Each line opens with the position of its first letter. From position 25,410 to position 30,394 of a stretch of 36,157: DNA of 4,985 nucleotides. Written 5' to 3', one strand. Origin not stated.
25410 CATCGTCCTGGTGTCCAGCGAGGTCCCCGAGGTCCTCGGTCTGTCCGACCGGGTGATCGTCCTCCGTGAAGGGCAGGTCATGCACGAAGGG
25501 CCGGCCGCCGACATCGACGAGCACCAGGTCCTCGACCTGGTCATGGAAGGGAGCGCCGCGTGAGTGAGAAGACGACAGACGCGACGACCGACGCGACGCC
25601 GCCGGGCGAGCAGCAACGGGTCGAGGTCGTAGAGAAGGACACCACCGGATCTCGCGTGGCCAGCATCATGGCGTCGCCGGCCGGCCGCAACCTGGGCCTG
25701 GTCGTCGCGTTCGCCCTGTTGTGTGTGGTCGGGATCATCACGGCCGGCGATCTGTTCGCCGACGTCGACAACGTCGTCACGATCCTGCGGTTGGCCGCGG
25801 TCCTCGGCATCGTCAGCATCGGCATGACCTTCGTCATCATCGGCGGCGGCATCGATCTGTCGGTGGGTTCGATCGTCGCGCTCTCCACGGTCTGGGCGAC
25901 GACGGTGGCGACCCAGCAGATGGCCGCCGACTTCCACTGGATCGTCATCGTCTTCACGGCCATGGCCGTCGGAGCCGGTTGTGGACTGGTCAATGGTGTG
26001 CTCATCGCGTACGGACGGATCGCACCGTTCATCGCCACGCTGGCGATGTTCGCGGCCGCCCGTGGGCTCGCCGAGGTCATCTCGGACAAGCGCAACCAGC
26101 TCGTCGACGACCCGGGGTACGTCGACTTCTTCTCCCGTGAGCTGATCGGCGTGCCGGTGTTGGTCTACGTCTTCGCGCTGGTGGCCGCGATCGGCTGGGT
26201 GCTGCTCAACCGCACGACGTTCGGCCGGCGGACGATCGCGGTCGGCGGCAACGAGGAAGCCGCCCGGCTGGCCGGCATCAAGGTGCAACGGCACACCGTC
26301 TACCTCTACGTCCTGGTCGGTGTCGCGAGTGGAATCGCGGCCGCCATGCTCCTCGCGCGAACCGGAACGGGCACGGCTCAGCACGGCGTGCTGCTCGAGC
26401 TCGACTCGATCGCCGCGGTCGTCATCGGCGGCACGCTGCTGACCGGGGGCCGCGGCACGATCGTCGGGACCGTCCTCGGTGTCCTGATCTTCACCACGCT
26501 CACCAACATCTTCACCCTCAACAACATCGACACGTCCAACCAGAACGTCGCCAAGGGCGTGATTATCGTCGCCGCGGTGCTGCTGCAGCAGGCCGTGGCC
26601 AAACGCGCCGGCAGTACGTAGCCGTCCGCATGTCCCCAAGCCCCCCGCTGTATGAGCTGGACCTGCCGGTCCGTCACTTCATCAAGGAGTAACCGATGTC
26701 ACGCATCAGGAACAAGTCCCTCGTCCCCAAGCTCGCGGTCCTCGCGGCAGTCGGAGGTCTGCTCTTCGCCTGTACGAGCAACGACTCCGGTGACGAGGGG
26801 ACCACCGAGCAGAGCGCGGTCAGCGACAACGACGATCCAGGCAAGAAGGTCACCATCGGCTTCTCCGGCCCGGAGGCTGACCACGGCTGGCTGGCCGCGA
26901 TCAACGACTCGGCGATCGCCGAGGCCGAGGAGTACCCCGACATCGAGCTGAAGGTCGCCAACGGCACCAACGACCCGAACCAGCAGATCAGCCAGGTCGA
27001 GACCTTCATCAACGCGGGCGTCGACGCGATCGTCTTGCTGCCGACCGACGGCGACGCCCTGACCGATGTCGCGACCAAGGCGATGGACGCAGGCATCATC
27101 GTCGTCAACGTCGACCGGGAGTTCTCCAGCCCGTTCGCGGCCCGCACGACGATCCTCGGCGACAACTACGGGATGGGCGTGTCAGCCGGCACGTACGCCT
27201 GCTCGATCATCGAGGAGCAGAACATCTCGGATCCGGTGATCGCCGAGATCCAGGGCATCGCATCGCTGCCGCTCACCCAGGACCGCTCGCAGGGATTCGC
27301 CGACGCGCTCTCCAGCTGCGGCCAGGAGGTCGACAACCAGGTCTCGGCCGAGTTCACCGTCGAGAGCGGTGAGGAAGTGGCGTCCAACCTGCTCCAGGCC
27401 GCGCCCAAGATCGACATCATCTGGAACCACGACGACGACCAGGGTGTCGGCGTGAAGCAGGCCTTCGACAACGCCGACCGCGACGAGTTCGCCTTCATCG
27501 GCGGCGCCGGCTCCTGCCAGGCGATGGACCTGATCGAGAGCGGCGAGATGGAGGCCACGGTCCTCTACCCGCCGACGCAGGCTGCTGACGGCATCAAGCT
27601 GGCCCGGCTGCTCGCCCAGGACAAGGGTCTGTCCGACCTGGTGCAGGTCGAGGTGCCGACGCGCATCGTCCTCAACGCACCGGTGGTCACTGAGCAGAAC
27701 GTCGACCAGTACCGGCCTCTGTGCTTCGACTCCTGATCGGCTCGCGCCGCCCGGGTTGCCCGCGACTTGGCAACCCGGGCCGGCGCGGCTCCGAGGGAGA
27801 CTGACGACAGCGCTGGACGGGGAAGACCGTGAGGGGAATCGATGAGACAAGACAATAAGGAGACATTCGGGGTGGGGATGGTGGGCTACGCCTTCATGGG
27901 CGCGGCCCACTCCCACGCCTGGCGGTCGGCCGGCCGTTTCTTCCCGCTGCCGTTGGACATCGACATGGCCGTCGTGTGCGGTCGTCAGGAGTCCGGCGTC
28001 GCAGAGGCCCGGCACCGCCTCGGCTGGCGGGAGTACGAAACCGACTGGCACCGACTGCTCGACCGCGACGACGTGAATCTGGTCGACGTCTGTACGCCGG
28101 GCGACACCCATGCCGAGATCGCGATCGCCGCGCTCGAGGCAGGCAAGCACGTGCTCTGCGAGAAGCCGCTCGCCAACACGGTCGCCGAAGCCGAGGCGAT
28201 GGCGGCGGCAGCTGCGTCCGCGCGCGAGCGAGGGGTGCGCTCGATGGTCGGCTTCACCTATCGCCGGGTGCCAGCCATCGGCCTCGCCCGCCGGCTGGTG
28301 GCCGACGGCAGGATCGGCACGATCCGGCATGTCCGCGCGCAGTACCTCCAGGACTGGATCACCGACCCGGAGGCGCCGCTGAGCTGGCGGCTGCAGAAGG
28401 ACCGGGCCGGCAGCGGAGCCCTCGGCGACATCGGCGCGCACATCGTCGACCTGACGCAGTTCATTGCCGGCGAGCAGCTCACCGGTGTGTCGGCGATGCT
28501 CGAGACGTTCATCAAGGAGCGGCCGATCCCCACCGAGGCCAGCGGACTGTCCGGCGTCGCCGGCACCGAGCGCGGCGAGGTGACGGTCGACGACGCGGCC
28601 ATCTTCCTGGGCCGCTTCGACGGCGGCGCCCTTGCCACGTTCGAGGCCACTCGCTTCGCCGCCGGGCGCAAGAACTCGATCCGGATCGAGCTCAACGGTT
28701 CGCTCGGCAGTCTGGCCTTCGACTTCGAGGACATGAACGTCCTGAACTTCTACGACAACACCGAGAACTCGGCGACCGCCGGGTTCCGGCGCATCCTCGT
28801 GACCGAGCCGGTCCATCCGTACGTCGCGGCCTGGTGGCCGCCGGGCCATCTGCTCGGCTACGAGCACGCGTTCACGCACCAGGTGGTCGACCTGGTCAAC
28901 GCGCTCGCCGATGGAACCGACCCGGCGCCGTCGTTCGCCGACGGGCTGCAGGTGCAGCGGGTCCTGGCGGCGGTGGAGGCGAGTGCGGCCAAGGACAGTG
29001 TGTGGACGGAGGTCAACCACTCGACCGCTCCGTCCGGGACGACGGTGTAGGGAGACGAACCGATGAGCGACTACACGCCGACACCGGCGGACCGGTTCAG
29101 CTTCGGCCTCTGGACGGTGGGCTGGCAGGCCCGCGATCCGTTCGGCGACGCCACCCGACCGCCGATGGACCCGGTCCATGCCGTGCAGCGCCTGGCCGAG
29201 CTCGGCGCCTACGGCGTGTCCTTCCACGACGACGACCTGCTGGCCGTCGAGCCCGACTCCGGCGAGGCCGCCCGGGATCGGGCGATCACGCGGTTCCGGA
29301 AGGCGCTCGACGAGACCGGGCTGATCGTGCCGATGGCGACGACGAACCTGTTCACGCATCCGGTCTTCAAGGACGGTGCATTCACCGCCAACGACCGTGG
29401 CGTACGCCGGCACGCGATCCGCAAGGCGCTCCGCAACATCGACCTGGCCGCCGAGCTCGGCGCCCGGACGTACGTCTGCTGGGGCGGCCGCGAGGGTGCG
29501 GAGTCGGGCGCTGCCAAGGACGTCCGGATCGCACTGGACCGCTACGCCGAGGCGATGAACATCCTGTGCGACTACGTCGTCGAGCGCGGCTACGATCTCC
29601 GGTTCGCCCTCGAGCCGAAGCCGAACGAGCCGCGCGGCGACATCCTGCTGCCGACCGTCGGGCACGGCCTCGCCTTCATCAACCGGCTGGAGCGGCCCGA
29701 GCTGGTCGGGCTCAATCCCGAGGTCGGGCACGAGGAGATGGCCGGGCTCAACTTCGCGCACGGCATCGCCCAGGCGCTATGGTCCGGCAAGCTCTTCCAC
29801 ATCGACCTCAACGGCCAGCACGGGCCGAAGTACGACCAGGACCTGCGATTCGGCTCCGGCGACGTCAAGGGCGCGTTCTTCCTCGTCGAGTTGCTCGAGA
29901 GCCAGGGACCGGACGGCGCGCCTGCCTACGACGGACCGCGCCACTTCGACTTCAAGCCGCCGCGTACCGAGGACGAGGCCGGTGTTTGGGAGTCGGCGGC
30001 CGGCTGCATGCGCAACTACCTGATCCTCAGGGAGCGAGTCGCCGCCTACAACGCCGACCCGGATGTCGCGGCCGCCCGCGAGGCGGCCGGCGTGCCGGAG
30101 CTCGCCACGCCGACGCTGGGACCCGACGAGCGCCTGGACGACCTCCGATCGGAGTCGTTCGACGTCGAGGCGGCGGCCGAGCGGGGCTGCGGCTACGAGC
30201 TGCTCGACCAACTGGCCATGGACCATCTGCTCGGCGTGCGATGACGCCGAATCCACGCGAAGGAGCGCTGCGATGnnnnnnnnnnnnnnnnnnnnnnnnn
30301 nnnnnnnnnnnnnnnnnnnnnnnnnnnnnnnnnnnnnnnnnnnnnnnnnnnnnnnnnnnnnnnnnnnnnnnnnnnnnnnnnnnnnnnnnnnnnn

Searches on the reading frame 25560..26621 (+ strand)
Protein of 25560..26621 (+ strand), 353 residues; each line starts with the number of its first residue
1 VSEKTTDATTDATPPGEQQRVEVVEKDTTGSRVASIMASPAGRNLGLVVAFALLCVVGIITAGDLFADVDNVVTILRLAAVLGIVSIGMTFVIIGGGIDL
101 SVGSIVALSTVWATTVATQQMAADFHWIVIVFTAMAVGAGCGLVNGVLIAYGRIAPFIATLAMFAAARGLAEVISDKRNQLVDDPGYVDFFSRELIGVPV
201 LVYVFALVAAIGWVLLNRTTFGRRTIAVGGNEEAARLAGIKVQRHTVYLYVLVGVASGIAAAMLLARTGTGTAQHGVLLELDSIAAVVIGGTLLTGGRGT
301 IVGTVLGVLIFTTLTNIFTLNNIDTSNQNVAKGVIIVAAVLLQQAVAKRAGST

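Call 8: search_protein_families(library=pfam, proteins=[window:25560-26621:+], max_evalue=0.001)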
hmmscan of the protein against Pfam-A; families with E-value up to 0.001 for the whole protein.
window:25560-26621:+ (353 aa): 1 family
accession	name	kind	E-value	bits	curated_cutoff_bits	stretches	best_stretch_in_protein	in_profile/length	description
PF02653.21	BPD_transp_2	-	4.1e-43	147.9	26.8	1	72-339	2-268/269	Branched-chain amino acid transport system / permease component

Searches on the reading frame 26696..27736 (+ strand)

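Call 8: search_protein_families(library=pfam, proteins=[window:26696-27736:+], max_evalue=0.001)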
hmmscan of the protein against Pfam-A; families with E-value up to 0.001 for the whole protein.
window:26696-27736:+ (346 aa): 2 families
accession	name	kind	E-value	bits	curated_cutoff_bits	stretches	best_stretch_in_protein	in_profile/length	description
PF13407.12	Peripla_BP_4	-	9.4e-41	140.5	35.1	1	54-309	1-256/258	Periplasmic binding protein domain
PF00532.27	Peripla_BP_1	-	6.7e-13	49.2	22.2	1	53-262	3-206/281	Periplasmic binding proteins and sugar binding domain of LacI family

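Call 74: search_protein_families(library=ncbifam, proteins=[window:26696-27736:+], max_evalue=0.00001)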
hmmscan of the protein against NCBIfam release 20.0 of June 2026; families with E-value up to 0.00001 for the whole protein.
window:26696-27736:+ (346 aa): 15 families
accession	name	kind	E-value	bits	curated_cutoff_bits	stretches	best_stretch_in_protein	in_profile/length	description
NF007936.0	PRK10653.1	equivalog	1.2e-23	83.9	337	1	64-307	39-277/295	ribose ABC transporter substrate-binding protein RbsB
NF041827.1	YtfQ_transport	equivalog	4.5e-23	81.7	510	1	50-295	24-274/320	galactofuranose ABC transporter, galactofuranose-binding protein YtfQ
NF007254.0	PRK09701.1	equivalog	1e-14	54.4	335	1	83-302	57-282/311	D-allose transporter substrate-binding protein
NF011924.1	PRK15395.1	equivalog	5.1e-11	42.2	420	0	236-330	224-319/329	galactose/glucose ABC transporter substrate-binding protein MglB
TIGR02634.1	xylF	equivalog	6.5e-11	42.4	389.55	1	72-144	18-90/302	D-xylose ABC transporter substrate-binding protein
NF040907.2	ChvE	equivalog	8.9e-11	41.6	460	1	84-184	30-130/324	multiple monosaccharide ABC transporter substrate-binding protein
NF007680.0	PRK10355.1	equivalog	1e-08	34.8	504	1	85-142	60-115/331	D-xylose ABC transporter substrate-binding protein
NF008269.0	PRK11041.1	equivalog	1.5e-07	30.8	436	1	140-253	152-260/342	DNA-binding transcriptional regulator CytR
TIGR02637.1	RhaS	equivalog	2e-07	30.6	342.25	1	60-142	7-90/302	rhamnose ABC transporter substrate-binding protein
NF008185.0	PRK10936.1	equivalog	4.1e-07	29.2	200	1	62-242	59-233/346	TMAO reductase system periplasmic protein TorT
NF008452.0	PRK11303.1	equivalog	5.2e-07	29.2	385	1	86-238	95-238/332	catabolite repressor/activator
TIGR02955.1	TMAO_TorT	equivalog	5.9e-07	29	310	1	65-242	14-188/295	TMAO reductase system periplasmic protein TorT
NF007743.0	PRK10423.1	equivalog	1.7e-06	27.3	531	1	87-261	94-261/330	ribose operon transcriptional repressor RbsR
NF011937.0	PRK15408.1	equivalog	4.4e-06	25.8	384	0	95-293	71-268/340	autoinducer 2 ABC transporter substrate-binding protein LsrB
TIGR02417.1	fruct_sucro_rep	subfamily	8.4e-06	25.2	389.55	0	84-237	92-236/327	D-fructose-responsive transcription factor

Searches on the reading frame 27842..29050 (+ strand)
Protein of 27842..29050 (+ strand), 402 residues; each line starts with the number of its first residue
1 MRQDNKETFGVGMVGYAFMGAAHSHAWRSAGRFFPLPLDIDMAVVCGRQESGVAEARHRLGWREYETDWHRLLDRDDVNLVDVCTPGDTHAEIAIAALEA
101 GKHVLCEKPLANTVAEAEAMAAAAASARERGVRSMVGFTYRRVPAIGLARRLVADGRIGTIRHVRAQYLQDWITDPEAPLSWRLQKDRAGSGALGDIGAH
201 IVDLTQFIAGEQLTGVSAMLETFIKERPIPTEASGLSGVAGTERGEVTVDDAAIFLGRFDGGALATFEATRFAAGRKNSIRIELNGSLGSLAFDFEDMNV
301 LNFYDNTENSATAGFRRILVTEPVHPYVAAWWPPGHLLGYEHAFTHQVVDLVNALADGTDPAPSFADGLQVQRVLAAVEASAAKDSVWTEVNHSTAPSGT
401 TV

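Call 8: search_protein_families(library=pfam, proteins=[window:27842-29050:+], max_evalue=0.001)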
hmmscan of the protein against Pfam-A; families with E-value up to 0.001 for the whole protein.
window:27842-29050:+ (402 aa): 5 families
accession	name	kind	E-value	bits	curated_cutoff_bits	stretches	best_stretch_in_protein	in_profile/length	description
PF22725.1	GFO_IDH_MocA_C3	-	3.5e-31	108.2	27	1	149-291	4-123/124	GFO/IDH/MocA C-terminal domain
PF01408.29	GFO_IDH_MocA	-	1.3e-24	87.6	24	1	9-137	1-119/120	Oxidoreductase family, NAD-binding Rossmann fold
PF02894.22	GFO_IDH_MocA_C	-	3.9e-19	69.8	22.9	1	150-386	1-214/218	Oxidoreductase family, C-terminal alpha/beta domain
PF03447.22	NAD_binding_3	-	0.00039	21.6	24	1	10-125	1-108/116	Homoserine dehydrogenase, NAD binding domain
PF22685.1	Gal80p_C-like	-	0.00043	20.9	29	1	144-261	1-115/152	Gal80p, C-terminal domain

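Call 10: search_protein_families(library=ncbifam, proteins=[window:27842-29050:+], max_evalue=0.01)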
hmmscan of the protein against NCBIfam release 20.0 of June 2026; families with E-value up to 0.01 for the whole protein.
window:27842-29050:+ (402 aa): 9 families
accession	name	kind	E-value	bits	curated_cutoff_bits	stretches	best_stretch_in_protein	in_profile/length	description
NF052479.1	LevoglcsnDh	equivalog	1.2e-109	366.5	650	1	8-391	3-386/386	levoglucosan dehydrogenase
TIGR04380.1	myo_inos_iolG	equivalog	1.8e-32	112.6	355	1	11-309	4-268/330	inositol 2-dehydrogenase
NF041392.1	XylDh_Gfo6_Halo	equivalog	8.8e-23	80.7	350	1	70-221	75-224/350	D-xylose 1-dehydrogenase Gfo6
NF040723.1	UDP-GlcNAcDh_Arch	equivalog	3.7e-21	75.9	450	1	11-224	3-192/302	UDP-N-acetylglucosamine 3-dehydrogenase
NF008607.0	PRK11579.1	subfamily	4e-16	59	330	1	8-206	4-186/346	oxidoreductase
NF058561.1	BT_2158_fam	equivalog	9.2e-13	47.6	750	1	67-166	84-182/487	glycoside 3-dehydrogenase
NF007574.0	PRK10206.1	equivalog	1.1e-12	47.7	352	1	64-168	52-153/345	oxidoreductase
NF052679.1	InsChiInosDhIolG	equivalog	4.9e-09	35.7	540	1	65-142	55-129/343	bifunctional inositol 2-dehydrogenase/D-chiro-inositol 1-dehydrogenase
NF058563.1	BT_2159_fam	equivalog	2.8e-08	33.2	650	1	11-213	3-187/350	disaccharide 3-dehydrogenase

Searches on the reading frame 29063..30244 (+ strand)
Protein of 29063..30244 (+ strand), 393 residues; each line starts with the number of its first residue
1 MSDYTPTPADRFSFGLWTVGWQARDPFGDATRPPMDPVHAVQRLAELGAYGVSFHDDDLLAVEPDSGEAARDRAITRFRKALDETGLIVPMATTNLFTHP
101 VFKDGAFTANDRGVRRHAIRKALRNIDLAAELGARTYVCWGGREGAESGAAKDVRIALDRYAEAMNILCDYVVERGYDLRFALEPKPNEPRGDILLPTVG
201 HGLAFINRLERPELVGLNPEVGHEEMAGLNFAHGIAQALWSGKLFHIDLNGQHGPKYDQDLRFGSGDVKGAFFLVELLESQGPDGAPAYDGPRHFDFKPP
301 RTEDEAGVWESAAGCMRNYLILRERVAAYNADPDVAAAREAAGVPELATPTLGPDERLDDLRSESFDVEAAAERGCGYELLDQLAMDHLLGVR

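Call 8: search_protein_families(library=pfam, proteins=[window:29063-30244:+], max_evalue=0.001)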
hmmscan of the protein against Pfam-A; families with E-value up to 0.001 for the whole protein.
window:29063-30244:+ (393 aa): 1 family
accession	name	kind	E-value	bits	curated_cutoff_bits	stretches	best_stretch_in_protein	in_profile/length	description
PF01261.30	AP_endonuc_2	-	1.1e-25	91.3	31.1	1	41-281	1-220/249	Xylose isomerase-like TIM barrel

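Call 74: search_protein_families(library=ncbifam, proteins=[window:29063-30244:+], max_evalue=0.00001)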
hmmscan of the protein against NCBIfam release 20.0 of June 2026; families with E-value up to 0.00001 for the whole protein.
window:29063-30244:+ (393 aa): 5 families
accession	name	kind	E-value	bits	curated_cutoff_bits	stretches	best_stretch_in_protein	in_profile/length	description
TIGR02631.1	xylA_Arthro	equivalog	5.4e-191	634.6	447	1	4-390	1-382/382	xylose isomerase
NF003998.0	PRK05474.1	subfamily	4e-30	105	459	1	10-254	58-303/439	xylose isomerase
TIGR02630.1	xylose_isom_A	equivalog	4.2e-30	105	533.25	1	44-253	88-300/435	xylose isomerase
NF009115.0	PRK12465.1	subfamily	2e-18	66.4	888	1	39-258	93-315/445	xylose isomerase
TIGR02635.1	RhaI_grampos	equivalog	6.7e-10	38.4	531.35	1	80-274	76-262/378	L-rhamnose isomerase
